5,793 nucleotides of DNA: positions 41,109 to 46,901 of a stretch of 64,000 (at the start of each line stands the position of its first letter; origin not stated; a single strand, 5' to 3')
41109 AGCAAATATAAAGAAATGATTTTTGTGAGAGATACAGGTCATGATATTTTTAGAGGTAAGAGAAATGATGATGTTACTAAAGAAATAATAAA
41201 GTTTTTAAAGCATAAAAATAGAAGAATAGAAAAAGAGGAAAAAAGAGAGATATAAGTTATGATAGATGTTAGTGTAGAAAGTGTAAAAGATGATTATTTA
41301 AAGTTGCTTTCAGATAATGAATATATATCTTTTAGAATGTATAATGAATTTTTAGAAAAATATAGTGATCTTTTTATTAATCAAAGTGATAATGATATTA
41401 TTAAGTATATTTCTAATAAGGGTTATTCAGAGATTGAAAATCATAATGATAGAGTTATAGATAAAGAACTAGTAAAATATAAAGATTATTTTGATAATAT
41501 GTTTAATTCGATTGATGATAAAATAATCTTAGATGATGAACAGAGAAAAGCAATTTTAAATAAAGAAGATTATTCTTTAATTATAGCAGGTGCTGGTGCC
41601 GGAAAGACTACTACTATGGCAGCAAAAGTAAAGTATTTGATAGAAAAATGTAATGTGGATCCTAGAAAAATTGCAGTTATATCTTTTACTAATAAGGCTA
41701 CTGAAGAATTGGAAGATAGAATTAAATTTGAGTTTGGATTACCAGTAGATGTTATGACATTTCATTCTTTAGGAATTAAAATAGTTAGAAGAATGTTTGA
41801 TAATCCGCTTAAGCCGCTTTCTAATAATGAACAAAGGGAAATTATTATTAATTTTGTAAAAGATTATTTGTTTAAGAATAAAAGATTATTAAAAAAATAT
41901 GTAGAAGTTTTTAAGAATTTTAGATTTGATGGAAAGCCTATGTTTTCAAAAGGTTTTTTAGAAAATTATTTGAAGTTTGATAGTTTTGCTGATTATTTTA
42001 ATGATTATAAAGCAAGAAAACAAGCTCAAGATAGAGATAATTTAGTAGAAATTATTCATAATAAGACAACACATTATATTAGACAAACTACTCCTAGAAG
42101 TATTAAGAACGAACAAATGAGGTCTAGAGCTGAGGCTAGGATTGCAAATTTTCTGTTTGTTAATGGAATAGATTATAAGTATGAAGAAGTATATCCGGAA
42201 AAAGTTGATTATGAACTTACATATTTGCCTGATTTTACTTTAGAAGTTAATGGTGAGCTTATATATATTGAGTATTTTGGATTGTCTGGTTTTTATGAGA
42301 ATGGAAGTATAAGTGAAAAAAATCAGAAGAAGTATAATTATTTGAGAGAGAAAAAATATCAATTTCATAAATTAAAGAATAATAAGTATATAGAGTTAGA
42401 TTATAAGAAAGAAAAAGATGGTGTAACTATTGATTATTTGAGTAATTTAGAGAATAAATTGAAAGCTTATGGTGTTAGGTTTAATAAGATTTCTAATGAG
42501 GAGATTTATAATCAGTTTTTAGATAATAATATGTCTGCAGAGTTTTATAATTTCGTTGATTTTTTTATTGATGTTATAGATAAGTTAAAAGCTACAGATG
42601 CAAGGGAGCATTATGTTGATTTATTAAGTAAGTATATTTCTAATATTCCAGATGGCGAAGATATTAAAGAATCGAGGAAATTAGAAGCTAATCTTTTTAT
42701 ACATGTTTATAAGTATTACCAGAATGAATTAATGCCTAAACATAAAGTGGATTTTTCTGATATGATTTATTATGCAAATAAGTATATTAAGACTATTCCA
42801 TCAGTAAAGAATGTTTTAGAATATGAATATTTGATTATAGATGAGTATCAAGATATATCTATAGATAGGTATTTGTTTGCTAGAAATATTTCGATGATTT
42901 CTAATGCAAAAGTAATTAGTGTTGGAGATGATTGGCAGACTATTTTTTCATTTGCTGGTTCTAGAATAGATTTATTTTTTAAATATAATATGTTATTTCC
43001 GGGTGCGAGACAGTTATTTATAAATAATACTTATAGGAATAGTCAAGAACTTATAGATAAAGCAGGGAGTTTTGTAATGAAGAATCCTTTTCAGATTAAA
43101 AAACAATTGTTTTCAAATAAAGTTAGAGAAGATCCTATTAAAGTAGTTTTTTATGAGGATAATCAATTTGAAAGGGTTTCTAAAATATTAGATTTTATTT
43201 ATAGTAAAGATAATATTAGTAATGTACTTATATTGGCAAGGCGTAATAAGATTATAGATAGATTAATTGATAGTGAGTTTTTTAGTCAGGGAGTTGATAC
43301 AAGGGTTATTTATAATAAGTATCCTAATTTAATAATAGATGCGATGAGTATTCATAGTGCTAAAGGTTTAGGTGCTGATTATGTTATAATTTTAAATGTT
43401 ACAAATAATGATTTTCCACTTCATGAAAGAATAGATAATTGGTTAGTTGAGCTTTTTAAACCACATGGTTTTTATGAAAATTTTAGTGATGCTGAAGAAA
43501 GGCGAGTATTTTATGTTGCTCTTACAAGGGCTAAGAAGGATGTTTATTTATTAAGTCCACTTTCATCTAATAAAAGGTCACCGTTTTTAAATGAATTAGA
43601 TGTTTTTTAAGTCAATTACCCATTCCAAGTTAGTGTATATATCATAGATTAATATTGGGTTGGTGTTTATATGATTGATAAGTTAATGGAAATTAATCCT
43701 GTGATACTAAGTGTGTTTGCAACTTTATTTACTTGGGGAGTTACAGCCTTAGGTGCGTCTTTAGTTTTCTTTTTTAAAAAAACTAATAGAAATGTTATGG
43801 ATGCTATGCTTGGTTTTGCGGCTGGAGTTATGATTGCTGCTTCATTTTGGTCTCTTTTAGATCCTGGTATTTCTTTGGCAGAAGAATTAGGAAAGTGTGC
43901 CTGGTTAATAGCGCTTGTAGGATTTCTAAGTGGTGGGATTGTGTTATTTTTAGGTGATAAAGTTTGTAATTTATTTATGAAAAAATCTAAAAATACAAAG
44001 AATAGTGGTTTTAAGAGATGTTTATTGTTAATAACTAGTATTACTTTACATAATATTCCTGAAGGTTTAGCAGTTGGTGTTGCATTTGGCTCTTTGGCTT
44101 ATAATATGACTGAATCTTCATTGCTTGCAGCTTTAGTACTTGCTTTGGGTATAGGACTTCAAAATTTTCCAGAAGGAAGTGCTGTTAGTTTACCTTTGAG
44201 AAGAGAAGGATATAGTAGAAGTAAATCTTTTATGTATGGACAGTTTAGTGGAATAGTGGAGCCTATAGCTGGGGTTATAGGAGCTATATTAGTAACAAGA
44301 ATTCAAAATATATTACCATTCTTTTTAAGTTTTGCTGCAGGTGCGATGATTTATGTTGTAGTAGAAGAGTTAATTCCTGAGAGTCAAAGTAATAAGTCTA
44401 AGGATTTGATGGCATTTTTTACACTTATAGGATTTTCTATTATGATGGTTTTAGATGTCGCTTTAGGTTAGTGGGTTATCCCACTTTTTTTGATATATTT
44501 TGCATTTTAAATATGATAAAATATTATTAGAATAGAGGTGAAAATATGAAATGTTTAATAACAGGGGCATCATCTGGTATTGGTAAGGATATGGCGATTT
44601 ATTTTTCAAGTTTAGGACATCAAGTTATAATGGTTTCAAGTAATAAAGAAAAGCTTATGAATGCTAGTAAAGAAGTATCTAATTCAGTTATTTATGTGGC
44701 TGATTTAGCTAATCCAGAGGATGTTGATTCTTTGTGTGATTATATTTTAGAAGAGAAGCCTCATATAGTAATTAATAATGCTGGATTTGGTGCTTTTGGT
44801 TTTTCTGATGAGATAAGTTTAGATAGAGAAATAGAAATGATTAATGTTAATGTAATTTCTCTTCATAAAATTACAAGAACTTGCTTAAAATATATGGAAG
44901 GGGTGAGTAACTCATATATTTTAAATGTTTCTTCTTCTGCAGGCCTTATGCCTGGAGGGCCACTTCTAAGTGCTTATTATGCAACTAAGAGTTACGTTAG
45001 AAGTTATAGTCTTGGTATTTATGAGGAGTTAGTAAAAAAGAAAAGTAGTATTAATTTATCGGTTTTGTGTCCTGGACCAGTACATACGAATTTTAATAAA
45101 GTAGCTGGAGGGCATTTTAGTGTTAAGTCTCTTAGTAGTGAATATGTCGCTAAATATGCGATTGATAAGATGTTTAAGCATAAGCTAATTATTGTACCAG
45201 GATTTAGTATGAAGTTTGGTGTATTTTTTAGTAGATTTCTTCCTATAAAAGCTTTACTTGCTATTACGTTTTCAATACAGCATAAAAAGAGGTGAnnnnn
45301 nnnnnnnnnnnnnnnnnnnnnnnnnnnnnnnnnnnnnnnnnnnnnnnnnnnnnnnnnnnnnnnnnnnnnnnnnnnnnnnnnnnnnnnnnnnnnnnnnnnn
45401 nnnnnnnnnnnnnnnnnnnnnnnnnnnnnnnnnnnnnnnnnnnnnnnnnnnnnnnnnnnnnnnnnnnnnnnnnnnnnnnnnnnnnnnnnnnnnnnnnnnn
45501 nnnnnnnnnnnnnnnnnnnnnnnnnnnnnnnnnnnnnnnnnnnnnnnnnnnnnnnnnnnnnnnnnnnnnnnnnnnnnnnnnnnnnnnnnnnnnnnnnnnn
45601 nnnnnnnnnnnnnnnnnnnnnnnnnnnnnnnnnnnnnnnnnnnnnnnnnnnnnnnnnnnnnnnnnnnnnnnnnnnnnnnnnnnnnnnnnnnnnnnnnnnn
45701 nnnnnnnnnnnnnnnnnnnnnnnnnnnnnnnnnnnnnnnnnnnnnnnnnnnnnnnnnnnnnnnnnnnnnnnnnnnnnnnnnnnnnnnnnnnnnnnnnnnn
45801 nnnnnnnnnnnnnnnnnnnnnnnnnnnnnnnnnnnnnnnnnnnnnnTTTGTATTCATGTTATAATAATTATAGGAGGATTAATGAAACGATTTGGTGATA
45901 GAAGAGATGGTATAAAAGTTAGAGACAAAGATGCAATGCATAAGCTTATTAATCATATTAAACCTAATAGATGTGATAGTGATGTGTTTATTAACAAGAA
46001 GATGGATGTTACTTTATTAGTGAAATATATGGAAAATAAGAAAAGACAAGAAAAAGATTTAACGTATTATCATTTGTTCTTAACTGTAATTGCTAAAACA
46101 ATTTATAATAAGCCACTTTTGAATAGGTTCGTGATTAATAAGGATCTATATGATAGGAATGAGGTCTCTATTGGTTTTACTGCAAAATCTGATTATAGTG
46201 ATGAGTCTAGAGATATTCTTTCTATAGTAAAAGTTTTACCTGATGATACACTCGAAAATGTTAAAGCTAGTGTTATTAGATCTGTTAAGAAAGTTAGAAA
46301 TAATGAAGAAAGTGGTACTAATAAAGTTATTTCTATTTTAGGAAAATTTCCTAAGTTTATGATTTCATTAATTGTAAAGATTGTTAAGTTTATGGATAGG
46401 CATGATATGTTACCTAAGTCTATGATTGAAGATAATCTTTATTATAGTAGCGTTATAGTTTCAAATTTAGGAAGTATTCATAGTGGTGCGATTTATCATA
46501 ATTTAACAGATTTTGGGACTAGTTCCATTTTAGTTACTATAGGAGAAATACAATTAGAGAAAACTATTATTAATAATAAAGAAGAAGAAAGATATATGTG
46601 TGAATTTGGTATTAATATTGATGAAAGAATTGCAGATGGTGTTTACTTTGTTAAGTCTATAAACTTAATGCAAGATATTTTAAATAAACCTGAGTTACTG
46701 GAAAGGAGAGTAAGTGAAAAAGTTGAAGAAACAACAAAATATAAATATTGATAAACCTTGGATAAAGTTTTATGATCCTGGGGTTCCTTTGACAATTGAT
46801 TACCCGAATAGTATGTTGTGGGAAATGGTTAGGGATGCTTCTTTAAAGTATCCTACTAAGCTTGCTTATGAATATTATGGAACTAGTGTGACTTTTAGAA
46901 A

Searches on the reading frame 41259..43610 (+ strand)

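Call 23: search_protein_families(library=ncbifam, proteins=[window:41259-43610:+], max_evalue=0.00001)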
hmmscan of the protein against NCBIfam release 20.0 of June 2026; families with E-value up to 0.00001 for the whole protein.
window:41259-43610:+ (783 aa): 11 families
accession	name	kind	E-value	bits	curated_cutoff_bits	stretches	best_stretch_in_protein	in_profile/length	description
NF008276.0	PRK11054.1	equivalog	1.2e-78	265.3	543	2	467-780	379-673/684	DNA helicase IV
TIGR01073.1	pcrA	equivalog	2e-48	165.3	911.2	2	470-680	156-370/725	DNA helicase PcrA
TIGR01074.1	rep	equivalog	2.6e-46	158.2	951.45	2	91-257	2-177/668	DNA helicase Rep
NF008743.0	PRK11773.1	equivalog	2.2e-40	138.7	965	2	467-683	157-376/720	DNA helicase II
NF008172.0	PRK10919.1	equivalog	3.9e-38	131.1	1168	2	469-664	153-353/673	DNA helicase Rep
TIGR01075.1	uvrD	equivalog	3.5e-37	128.1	1144.45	2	469-682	154-370/715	DNA helicase II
TIGR00609.1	recB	equivalog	6.9e-19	67.5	696.05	2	106-156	12-63/1175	exodeoxyribonuclease V subunit beta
TIGR02785.1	addA_Gpos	equivalog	5.4e-12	44.4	707.65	1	93-156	4-66/1234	helicase-exonuclease AddAB subunit AddA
TIGR02784.1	addA_alphas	equivalog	1.4e-07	30.3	860.75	0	108-155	15-61/1138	double-strand break repair helicase AddA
TIGR01448.2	helicase_RecD2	equivalog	3.2e-06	25.6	500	0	49-153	268-377/713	SF1B family DNA helicase RecD2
TIGR01447.1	recD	equivalog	5.9e-06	25.1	310.15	0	98-159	158-220/597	exodeoxyribonuclease V subunit alpha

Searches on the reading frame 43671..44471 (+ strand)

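Call 23: search_protein_families(library=ncbifam, proteins=[window:43671-44471:+], max_evalue=0.00001)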
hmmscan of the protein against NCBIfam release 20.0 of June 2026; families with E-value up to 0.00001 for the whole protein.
window:43671-44471:+ (266 aa): 1 family
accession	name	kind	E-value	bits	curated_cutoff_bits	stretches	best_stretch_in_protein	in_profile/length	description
NF003243.0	PRK04201.1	equivalog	3.6e-37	128.1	252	1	11-260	5-260/266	zinc transporter ZupT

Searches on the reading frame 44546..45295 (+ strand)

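Call 23: search_protein_families(library=ncbifam, proteins=[window:44546-45295:+], max_evalue=0.00001)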
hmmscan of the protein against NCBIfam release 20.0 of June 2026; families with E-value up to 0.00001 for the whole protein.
window:44546-45295:+ (249 aa): 166 families (the best 25 are shown)
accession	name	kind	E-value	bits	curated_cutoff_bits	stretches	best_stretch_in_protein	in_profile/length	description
NF040690.1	mycolate_SDR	equivalog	2.9e-36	125.3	380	1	3-240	11-256/265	mycolate reductase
NF004826.0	PRK06182.1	subfamily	4.9e-27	94.9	305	1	3-203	7-204/274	oxidoreductase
NF005672.0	PRK07454.1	equivalog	1.8e-26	92.8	234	1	3-183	9-192/241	SDR family oxidoreductase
NF005806.0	PRK07666.1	equivalog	8.6e-26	90.7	286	1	3-212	10-224/239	3-ketoacyl-ACP reductase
NF005559.1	PRK07231.1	subfamily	2.7e-25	89.3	215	1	3-187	7-194/249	glucose 1-dehydrogenase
NF004196.0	PRK05650.1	equivalog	3.5e-25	88.6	297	1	2-187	4-192/272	SDR family oxidoreductase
NF004823.0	PRK06179.1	subfamily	5.7e-25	88.3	310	1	4-186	9-186/271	oxidoreductase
NF006123.0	PRK08267.1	equivalog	6.5e-25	87.8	261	1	3-187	5-191/261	SDR family oxidoreductase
NF004843.0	PRK06194.1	equivalog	2e-23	83.2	308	1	4-184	10-196/295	hypothetical protein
NF005372.1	PRK06914.1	subfamily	1.2e-22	80.5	320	1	4-204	6-211/279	SDR family oxidoreductase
NF004514.1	PRK05855.1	equivalog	1.6e-22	79.9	455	1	3-212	316-527/578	SDR family oxidoreductase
NF006565.0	PRK09072.1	equivalog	3e-22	79.4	238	1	3-208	8-217/265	SDR family oxidoreductase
NF005881.0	PRK07832.1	equivalog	3.9e-22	78.8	296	1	2-183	11-197/287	SDR family oxidoreductase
NF047923.1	pyridox_DH_SDR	equivalog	2.7e-21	76.2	325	1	3-182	6-185/243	pyridoxal 4-dehydrogenase, SDR-type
NF005594.0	PRK07326.1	equivalog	3.1e-21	76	271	1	3-207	9-214/237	SDR family oxidoreductase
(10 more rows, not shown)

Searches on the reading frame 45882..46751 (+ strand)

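Call 23: search_protein_families(library=ncbifam, proteins=[window:45882-46751:+], max_evalue=0.00001)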
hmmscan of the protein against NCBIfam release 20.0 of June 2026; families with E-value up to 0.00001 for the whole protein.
window:45882-46751:+ (289 aa): 0 families

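Call 41: search_protein_families(library=pfam, proteins=[window:45882-46751:+], max_evalue=0.001)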
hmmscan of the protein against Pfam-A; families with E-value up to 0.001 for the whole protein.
window:45882-46751:+ (289 aa): 1 family
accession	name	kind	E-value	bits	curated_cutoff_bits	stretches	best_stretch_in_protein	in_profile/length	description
PF00198.28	2-oxoacid_dh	-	1.1e-08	35.2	23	0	188-273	147-230/232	2-oxoacid dehydrogenases acyltransferase (catalytic domain)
